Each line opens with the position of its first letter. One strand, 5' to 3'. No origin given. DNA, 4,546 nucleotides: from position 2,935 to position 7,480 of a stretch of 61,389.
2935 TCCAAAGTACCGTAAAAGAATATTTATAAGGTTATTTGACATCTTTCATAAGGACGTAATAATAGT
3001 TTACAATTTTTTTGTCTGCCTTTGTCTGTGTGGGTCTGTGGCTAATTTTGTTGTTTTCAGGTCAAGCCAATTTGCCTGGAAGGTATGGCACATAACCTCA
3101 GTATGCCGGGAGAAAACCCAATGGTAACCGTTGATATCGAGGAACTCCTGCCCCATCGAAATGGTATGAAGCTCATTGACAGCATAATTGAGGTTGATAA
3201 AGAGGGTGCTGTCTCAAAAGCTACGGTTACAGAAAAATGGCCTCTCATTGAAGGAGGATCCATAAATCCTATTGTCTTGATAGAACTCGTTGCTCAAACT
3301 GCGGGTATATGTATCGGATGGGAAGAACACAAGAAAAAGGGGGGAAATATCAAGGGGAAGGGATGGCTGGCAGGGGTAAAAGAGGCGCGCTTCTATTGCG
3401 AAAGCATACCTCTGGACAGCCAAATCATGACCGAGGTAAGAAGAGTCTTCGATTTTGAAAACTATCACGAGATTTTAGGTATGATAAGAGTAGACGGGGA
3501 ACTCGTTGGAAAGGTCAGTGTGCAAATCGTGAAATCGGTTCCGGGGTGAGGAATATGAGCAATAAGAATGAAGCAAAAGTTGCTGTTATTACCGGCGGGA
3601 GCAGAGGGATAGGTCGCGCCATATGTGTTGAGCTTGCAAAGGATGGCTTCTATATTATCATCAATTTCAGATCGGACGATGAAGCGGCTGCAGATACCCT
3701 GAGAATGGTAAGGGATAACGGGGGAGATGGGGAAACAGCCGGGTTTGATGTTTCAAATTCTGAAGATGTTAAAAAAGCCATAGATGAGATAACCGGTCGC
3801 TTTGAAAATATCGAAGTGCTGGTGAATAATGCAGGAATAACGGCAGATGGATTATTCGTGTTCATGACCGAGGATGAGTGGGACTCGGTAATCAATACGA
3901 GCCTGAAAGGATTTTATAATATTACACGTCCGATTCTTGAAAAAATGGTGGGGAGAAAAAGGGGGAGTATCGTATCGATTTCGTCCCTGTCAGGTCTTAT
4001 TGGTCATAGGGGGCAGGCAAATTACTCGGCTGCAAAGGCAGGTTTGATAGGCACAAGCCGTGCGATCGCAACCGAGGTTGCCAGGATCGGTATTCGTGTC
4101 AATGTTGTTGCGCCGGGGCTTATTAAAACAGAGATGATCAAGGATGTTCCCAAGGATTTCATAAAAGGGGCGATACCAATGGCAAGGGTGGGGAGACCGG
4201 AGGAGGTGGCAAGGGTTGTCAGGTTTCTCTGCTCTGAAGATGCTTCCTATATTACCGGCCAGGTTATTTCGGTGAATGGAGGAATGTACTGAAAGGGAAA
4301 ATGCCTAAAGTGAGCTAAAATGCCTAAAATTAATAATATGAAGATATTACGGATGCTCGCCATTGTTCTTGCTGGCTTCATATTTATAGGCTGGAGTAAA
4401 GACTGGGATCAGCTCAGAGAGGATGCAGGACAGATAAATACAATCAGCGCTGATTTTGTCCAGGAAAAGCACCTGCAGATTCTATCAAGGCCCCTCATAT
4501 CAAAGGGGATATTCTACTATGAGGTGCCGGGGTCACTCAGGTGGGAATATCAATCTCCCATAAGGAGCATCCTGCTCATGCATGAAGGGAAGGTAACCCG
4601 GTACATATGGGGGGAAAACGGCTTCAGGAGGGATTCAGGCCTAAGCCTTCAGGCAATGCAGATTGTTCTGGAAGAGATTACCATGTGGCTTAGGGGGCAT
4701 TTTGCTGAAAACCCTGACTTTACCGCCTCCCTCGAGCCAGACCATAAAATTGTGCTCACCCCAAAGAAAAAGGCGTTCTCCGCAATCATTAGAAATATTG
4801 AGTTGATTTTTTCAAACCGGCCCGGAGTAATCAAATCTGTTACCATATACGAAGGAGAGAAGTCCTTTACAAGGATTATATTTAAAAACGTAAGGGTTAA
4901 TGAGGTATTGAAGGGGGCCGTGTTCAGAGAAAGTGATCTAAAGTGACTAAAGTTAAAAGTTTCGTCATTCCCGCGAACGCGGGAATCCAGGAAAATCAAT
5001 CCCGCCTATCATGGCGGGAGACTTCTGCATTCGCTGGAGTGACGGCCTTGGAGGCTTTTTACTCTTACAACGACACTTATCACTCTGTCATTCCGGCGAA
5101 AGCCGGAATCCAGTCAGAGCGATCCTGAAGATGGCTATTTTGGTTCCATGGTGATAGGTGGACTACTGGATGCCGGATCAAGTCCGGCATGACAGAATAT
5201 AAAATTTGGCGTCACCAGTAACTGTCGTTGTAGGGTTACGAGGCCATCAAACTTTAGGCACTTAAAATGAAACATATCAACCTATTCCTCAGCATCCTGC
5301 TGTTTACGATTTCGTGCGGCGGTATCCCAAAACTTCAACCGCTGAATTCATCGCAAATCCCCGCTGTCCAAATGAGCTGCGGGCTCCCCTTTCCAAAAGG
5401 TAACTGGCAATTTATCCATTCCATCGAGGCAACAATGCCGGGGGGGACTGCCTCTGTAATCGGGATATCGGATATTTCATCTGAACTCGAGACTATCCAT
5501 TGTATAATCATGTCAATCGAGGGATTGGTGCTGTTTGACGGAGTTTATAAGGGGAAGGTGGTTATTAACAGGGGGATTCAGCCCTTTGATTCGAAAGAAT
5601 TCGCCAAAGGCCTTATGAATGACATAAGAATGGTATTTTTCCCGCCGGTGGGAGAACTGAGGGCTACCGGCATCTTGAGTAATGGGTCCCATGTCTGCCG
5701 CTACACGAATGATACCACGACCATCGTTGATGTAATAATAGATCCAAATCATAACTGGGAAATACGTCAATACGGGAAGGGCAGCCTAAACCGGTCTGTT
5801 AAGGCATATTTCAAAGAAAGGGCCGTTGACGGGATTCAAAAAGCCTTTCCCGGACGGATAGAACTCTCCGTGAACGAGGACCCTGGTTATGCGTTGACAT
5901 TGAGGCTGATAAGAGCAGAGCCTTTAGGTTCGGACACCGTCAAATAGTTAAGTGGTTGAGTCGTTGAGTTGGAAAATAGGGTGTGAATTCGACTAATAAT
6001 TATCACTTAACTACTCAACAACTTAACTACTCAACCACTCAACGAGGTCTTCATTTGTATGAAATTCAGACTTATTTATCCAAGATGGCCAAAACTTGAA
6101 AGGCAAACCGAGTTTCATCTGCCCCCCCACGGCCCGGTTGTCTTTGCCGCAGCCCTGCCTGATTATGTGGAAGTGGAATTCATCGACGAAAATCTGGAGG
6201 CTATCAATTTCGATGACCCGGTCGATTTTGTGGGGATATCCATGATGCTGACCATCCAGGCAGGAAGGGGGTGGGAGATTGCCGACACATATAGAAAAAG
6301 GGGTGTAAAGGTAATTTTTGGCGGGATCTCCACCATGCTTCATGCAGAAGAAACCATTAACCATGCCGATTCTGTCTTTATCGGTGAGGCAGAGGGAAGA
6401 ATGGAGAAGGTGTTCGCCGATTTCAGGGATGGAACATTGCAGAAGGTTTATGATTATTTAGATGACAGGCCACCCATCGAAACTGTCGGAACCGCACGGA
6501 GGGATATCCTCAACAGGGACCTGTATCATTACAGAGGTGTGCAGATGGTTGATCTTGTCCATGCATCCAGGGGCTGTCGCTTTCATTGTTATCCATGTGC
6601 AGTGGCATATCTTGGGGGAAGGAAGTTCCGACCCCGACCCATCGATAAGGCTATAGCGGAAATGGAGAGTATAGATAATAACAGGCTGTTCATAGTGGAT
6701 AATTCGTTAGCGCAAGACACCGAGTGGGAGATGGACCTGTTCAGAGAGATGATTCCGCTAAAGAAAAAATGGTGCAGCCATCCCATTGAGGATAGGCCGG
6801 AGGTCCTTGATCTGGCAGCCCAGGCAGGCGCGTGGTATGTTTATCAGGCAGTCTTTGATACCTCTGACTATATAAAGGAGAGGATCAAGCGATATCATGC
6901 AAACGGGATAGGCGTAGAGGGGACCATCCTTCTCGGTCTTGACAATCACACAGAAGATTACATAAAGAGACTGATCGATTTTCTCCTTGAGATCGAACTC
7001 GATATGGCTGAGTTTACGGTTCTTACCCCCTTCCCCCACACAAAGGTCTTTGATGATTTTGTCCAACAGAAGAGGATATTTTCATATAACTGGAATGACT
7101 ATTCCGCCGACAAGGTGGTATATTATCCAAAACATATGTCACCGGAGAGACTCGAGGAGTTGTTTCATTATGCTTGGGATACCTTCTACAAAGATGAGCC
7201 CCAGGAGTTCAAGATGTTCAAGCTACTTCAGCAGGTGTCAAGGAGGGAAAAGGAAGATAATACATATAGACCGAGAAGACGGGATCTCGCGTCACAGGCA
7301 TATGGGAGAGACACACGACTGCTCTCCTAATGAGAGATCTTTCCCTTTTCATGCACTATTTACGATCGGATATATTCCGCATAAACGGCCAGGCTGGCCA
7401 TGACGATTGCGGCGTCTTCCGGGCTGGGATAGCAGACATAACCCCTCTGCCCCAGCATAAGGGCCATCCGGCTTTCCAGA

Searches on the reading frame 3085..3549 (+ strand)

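Call 65: search_protein_families(library=pfam, proteins=[window:3085-3549:+], max_evalue=0.001)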
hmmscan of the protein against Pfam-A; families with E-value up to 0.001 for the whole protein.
window:3085-3549:+ (154 aa): 1 family
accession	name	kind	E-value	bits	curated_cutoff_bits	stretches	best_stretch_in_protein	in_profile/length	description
PF07977.19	FabA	-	1.5e-06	28.3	23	1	22-122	1-112/138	FabA-like domain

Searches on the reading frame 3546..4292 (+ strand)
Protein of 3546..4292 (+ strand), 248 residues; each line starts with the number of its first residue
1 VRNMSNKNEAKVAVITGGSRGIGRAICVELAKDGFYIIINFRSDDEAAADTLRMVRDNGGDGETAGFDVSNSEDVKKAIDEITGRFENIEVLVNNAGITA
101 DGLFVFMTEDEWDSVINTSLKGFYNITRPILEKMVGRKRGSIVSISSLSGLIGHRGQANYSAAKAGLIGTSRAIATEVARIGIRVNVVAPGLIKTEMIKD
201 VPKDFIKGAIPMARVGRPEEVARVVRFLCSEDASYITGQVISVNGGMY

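Call 65: search_protein_families(library=pfam, proteins=[window:3546-4292:+], max_evalue=0.001)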
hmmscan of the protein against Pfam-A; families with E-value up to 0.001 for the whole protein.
window:3546-4292:+ (248 aa): 3 families
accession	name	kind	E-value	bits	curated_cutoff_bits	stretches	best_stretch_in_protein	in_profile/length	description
PF13561.12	adh_short_C2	-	1.4e-58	198.8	27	1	20-247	6-235/236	Enoyl-(Acyl carrier protein) reductase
PF00106.31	adh_short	-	8.7e-55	185.7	26.6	1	11-203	1-192/195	short chain dehydrogenase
PF08659.16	KR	-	2.9e-23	83.1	22.6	1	14-167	4-156/180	KR domain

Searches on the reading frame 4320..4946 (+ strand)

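Call 65: search_protein_families(library=pfam, proteins=[window:4320-4946:+], max_evalue=0.001)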
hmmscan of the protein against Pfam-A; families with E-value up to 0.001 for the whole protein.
window:4320-4946:+ (208 aa): 1 family
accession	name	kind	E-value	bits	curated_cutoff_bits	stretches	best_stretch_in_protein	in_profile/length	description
PF03548.22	LolA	-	1.1e-14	55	23.6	1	38-203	2-163/165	Outer membrane lipoprotein carrier protein LolA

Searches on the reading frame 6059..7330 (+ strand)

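Call 65: search_protein_families(library=pfam, proteins=[window:6059-7330:+], max_evalue=0.001)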
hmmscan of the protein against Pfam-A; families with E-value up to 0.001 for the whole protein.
window:6059-7330:+ (423 aa): 2 families
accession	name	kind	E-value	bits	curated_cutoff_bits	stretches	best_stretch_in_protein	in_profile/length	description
PF02310.24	B12-binding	-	1.8e-06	28.2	32.1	1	21-118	12-120/121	B12 binding domain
PF04055.27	Radical_SAM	-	4.2e-06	27.5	29.5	0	170-282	4-139/166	Radical SAM superfamily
